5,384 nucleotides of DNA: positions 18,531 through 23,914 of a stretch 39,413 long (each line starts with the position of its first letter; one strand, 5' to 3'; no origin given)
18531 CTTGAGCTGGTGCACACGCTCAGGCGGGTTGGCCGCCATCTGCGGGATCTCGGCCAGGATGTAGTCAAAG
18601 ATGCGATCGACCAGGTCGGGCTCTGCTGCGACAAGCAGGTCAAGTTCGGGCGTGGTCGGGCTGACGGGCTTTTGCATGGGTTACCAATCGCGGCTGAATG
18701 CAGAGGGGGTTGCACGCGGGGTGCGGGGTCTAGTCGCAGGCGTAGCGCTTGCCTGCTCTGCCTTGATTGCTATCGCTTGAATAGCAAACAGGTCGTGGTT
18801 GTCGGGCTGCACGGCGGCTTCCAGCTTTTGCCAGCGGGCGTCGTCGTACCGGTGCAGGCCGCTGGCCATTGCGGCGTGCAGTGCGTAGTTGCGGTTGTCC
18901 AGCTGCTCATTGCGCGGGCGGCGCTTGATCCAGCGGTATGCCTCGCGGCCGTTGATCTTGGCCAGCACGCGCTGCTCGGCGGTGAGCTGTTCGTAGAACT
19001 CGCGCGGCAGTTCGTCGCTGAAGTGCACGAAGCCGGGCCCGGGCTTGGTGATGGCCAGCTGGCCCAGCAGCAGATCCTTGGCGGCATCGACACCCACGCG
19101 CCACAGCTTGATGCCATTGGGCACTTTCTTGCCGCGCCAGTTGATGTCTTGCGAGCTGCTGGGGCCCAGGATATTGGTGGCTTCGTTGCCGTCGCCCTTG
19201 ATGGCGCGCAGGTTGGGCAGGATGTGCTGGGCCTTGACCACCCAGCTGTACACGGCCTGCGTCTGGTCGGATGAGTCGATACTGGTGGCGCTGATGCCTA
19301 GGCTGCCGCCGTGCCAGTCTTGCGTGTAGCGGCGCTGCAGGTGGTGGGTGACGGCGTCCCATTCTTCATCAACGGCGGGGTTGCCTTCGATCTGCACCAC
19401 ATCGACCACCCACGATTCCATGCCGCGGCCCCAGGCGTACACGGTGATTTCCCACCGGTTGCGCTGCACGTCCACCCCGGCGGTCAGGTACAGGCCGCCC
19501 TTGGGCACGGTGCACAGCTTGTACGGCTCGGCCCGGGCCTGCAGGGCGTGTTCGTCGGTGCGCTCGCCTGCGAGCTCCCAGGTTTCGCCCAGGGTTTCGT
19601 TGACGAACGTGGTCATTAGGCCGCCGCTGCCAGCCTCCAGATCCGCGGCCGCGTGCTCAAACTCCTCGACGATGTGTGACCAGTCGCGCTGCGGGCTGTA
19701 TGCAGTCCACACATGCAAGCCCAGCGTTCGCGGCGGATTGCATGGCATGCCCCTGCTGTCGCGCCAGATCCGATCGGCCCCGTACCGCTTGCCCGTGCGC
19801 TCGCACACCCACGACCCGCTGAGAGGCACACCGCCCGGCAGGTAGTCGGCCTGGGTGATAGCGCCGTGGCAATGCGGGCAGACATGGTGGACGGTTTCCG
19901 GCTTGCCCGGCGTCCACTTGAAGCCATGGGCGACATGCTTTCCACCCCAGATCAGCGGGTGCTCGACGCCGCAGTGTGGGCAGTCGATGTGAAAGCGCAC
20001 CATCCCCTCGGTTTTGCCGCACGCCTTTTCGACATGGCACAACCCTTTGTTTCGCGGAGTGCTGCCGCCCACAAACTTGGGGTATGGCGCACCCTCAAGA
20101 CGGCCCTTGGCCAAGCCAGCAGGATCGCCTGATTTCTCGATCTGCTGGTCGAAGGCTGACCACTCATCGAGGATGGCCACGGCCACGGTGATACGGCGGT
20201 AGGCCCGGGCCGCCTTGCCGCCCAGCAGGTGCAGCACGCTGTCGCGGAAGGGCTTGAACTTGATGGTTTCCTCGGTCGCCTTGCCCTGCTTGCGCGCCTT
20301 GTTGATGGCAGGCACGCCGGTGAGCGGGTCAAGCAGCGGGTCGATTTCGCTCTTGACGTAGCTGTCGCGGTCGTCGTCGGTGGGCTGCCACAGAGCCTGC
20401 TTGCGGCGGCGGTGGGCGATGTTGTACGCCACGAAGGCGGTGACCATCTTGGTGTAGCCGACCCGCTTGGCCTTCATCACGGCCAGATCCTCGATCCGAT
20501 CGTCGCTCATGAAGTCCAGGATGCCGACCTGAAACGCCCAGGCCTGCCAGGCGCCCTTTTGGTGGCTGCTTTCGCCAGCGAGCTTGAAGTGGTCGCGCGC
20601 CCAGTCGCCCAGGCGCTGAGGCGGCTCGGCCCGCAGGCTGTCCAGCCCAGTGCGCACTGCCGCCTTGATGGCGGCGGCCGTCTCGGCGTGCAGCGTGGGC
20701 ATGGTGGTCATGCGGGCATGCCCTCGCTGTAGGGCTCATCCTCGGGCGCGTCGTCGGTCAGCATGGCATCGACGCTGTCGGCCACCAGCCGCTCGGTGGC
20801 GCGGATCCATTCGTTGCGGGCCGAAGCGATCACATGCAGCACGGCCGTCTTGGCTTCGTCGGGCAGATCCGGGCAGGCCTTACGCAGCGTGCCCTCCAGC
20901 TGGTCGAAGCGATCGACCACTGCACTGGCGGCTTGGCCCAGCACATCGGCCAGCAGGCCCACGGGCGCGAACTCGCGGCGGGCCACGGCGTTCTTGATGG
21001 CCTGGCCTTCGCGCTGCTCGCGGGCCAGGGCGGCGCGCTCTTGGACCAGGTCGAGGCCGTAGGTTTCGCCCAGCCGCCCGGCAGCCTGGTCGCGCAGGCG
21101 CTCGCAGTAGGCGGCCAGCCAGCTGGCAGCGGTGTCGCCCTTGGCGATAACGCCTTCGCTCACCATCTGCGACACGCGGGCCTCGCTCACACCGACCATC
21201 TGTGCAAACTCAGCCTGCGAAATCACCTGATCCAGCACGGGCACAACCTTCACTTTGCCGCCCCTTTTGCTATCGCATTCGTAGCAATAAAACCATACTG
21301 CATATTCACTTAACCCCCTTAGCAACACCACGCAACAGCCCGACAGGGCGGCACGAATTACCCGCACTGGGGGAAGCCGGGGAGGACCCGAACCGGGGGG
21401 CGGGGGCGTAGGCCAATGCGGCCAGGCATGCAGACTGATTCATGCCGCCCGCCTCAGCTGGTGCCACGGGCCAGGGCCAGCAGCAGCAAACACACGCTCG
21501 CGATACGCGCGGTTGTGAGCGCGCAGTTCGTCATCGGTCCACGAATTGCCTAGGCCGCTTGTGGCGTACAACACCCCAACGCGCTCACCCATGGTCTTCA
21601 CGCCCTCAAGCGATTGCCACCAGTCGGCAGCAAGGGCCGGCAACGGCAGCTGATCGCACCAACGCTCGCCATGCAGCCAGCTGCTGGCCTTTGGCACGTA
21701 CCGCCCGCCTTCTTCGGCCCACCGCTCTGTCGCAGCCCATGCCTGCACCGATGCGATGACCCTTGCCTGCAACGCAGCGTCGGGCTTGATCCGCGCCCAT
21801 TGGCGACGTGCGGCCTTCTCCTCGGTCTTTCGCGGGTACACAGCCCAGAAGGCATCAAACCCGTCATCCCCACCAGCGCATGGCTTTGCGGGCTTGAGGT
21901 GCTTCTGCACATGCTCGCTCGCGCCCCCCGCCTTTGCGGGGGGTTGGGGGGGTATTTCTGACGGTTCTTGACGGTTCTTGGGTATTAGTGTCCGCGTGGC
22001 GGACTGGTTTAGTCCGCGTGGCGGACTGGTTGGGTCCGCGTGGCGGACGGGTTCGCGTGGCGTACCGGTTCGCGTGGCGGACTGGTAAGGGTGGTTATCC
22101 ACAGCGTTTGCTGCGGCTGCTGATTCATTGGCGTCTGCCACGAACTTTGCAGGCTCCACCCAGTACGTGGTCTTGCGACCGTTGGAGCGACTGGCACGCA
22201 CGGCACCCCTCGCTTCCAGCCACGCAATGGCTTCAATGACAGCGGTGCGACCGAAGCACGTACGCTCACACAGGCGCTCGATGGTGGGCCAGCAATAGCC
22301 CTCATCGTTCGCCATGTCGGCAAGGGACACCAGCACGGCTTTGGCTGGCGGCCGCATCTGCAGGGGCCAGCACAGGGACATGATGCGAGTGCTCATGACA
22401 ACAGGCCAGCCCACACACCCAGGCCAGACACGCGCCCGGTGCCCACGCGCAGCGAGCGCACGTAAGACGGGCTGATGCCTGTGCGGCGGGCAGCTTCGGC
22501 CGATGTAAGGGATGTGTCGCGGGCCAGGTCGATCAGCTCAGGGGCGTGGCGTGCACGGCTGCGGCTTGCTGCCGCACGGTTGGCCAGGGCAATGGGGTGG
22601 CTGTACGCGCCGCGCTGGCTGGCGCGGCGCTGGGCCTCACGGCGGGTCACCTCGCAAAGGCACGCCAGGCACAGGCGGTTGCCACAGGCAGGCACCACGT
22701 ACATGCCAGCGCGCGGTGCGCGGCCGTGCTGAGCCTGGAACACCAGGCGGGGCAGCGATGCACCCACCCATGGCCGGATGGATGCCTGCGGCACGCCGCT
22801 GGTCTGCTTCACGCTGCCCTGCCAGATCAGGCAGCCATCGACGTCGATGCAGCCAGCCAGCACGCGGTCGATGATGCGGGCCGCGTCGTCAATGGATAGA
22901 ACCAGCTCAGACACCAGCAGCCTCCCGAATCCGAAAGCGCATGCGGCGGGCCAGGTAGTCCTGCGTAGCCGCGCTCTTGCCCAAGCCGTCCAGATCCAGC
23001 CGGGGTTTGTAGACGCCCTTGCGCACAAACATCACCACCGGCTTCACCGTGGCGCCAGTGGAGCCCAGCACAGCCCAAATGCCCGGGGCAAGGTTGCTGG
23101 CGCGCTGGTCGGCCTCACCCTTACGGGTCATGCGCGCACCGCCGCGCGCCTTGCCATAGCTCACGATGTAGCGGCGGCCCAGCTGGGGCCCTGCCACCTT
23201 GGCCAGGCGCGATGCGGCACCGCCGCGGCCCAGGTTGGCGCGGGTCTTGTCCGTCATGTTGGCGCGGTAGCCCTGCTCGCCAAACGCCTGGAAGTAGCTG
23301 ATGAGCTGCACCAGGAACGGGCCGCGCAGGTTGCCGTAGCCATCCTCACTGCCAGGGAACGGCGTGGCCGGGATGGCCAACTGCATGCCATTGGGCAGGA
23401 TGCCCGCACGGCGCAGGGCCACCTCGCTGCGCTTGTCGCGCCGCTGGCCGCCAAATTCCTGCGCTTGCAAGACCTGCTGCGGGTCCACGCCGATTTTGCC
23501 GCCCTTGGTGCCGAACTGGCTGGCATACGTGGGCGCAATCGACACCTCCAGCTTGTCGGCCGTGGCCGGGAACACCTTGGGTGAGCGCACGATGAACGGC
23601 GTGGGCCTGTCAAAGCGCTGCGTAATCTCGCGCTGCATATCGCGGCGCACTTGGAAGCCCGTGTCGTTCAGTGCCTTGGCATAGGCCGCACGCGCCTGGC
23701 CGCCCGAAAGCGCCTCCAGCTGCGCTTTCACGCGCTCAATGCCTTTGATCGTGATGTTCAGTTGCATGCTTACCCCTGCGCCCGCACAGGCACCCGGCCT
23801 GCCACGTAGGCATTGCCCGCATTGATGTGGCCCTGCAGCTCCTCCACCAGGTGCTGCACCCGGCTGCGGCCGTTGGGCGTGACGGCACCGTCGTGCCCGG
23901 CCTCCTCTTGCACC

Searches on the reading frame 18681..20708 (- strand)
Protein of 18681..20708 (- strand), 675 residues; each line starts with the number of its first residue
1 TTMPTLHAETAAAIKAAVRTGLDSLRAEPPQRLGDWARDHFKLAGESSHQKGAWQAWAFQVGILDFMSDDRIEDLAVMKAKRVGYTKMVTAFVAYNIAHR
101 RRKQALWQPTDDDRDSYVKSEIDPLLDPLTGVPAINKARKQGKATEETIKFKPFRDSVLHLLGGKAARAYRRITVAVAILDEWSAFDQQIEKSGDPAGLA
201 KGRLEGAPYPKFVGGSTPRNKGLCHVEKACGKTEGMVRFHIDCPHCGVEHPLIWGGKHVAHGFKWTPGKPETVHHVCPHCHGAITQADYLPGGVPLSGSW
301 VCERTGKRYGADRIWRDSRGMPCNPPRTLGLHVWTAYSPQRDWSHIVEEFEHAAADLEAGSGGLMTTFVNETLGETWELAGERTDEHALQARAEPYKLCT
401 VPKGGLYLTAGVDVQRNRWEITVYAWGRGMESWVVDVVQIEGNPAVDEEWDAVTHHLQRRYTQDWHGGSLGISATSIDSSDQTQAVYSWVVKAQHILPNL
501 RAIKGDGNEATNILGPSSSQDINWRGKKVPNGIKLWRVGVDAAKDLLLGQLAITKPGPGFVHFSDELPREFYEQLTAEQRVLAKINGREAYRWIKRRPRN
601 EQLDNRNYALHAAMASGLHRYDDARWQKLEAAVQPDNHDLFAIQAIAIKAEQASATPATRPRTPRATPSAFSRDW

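Call 47: search_protein_families(library=phrogs, proteins=[window:18681-20708:-], max_evalue=0.00001)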
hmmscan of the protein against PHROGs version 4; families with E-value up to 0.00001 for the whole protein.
window:18681-20708:- (675 aa): 10 families
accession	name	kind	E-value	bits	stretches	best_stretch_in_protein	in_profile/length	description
phrog_15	-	head and packaging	7.3e-188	628.5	1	7-669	331-975/1330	terminase large subunit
phrog_16406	-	unknown function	3e-56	192.3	1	221-614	2-383/601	-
phrog_21311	-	head and packaging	9.1e-44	150.9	1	108-308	1-197/218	terminase large subunit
phrog_4145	-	head and packaging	1.6e-39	136.4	1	11-211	8-208/209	terminase large subunit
phrog_15657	-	unknown function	4.8e-34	118.9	1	303-545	2-229/230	-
phrog_3028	-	unknown function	6.7e-21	76.1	1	456-635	4-174/203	-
phrog_3925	-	head and packaging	6.9e-21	75.5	1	14-124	23-133/150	terminase large subunit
phrog_675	-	head and packaging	2.3e-12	47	1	35-308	26-283/576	terminase large subunit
phrog_12089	-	unknown function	1.1e-08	36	1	528-628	63-154/208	-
phrog_37509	-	unknown function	9.5e-06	26.7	0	559-660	59-167/189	-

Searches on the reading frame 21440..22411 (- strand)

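Call 47: search_protein_families(library=phrogs, proteins=[window:21440-22411:-], max_evalue=0.00001)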
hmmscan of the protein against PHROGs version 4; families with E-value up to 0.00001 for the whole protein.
window:21440-22411:- (323 aa): 14 families
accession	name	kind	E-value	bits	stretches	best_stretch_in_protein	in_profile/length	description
phrog_270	-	DNA, RNA and nucleotide metabolism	1.4e-33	117.8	1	6-258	26-253/383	replication initiation protein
phrog_391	-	DNA, RNA and nucleotide metabolism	1.4e-22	81.7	1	6-206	1-185/298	replication initiation O-like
phrog_9474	-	DNA, RNA and nucleotide metabolism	2.9e-17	64.1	1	112-256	143-250/288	replication initiation protein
phrog_1032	-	DNA, RNA and nucleotide metabolism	2.4e-16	61.5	1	6-230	1-234/281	replication initiation protein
phrog_345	-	DNA, RNA and nucleotide metabolism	4.1e-14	54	1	5-193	30-214/297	replication initiation O-like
phrog_9327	-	DNA, RNA and nucleotide metabolism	3.4e-12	47.5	1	178-265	167-252/276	primosomal protein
phrog_11896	-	DNA, RNA and nucleotide metabolism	9.8e-11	43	1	18-82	17-82/225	primosomal protein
phrog_4617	-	DNA, RNA and nucleotide metabolism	1.9e-09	38.5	1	6-78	1-74/223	replication initiation protein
phrog_8540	-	DNA, RNA and nucleotide metabolism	2.7e-09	38.5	1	19-104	15-100/196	replication initiation O-like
phrog_10293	-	unknown function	2.8e-08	34.7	1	183-251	15-81/185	-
phrog_678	-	DNA, RNA and nucleotide metabolism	3.4e-07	31.2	1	4-147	55-193/346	replication initiation O-like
phrog_6643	-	DNA, RNA and nucleotide metabolism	7.3e-07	29.9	1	19-95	15-95/313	replication initiation protein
phrog_1347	-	unknown function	3.4e-06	27.1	1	175-253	267-345/417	-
phrog_428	-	DNA, RNA and nucleotide metabolism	4.9e-06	27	1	24-99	108-189/455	replication initiation protein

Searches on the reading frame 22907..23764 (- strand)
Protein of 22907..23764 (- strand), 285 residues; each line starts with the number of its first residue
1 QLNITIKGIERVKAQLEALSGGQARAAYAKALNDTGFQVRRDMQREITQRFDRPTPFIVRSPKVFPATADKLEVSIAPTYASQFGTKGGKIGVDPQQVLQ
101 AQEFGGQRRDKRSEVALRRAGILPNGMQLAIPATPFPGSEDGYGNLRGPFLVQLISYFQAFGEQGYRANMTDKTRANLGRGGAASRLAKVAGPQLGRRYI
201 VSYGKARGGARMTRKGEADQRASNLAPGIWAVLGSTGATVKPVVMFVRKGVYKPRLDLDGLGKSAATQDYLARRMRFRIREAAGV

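Call 47: search_protein_families(library=phrogs, proteins=[window:22907-23764:-], max_evalue=0.00001)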
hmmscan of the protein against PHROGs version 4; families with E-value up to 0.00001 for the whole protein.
window:22907-23764:- (285 aa): 2 families
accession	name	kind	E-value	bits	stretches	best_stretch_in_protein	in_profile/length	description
phrog_1924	-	tail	1.2e-37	131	1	2-270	2-221/237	minor tail protein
phrog_27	-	connector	1.1e-08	36.3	1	2-110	11-104/199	tail completion or Neck1 protein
